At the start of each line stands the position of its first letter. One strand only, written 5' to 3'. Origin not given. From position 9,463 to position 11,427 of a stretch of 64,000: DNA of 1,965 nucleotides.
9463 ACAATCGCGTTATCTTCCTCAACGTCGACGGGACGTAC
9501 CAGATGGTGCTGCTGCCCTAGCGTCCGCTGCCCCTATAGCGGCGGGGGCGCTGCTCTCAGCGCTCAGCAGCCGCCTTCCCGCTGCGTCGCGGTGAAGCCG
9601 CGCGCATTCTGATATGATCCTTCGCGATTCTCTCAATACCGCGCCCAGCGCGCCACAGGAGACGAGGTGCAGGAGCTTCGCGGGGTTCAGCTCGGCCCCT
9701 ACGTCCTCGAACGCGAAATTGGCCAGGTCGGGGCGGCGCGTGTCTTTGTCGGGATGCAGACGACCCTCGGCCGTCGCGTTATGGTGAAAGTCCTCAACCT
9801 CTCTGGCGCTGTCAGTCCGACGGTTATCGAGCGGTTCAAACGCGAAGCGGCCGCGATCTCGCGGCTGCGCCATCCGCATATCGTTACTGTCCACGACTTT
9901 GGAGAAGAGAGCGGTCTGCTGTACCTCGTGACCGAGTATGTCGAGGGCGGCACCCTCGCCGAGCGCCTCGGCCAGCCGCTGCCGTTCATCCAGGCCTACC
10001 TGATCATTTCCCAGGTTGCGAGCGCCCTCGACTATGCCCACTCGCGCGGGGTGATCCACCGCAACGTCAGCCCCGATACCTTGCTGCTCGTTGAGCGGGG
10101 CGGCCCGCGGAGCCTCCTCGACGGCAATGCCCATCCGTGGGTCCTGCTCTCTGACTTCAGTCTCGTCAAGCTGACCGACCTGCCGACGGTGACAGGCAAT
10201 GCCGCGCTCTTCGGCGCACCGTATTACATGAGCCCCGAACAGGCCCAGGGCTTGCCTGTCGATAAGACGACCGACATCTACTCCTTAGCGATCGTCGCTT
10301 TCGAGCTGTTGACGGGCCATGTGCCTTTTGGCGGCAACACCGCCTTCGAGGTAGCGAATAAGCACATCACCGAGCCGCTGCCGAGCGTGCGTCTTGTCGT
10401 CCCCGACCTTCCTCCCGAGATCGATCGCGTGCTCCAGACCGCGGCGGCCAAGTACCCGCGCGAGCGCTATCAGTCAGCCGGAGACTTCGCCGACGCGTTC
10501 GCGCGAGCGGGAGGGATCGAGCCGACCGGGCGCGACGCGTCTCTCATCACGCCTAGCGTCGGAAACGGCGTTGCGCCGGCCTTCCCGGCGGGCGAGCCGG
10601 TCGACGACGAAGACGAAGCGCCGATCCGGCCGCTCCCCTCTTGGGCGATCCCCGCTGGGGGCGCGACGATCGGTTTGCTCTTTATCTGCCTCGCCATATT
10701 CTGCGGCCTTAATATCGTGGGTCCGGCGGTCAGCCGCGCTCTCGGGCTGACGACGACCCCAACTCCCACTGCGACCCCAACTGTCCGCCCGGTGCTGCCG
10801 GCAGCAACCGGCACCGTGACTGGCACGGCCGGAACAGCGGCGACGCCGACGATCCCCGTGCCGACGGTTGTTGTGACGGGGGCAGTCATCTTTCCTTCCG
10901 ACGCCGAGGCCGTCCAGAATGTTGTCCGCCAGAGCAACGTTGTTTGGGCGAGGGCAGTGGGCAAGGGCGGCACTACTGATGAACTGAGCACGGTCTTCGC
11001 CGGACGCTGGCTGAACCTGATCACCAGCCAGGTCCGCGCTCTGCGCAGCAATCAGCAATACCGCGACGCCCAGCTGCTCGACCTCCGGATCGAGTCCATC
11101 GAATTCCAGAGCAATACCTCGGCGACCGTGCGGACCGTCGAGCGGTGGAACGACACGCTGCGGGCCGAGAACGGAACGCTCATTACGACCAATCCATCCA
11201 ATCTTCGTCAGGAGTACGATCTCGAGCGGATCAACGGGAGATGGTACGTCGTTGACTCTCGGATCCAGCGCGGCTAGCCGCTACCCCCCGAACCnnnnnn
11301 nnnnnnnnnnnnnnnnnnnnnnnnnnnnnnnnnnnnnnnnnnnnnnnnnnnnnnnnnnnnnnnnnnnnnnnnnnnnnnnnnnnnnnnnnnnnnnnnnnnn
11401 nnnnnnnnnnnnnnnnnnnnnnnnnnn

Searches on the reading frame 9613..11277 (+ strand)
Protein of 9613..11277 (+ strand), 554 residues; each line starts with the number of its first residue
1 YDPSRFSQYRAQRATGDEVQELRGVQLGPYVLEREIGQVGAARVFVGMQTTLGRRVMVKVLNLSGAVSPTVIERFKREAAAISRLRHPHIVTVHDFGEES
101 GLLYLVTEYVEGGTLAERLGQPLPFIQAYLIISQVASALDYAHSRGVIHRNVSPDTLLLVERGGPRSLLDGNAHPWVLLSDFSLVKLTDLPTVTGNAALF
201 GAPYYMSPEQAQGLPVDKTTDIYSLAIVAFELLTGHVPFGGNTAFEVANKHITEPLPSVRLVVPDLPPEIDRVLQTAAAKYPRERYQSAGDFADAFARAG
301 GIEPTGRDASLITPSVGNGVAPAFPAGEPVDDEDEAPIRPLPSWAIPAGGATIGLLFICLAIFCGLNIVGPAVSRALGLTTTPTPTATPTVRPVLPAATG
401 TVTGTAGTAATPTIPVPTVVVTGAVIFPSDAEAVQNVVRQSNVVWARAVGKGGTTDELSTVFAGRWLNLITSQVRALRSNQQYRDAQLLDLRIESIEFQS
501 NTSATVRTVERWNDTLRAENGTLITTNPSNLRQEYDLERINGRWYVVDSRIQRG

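Call 12: search_protein_families(library=pfam, proteins=[window:9613-11277:+], max_evalue=0.001)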
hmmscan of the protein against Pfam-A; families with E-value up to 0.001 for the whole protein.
window:9613-11277:+ (554 aa): 3 families
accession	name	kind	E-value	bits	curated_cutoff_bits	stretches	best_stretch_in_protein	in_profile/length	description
PF00069.31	Pkinase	-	4.9e-34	118.4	31.7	1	30-254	1-212/263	Protein kinase domain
PF07714.23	PK_Tyr_Ser-Thr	-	2.8e-25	89.5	23.1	1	33-285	4-248/258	Protein tyrosine and serine/threonine kinase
PF13355.12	ARC6-like_IMS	-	5.7e-08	33.7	22.8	1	446-545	13-115/117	ARC6-like, IMS domain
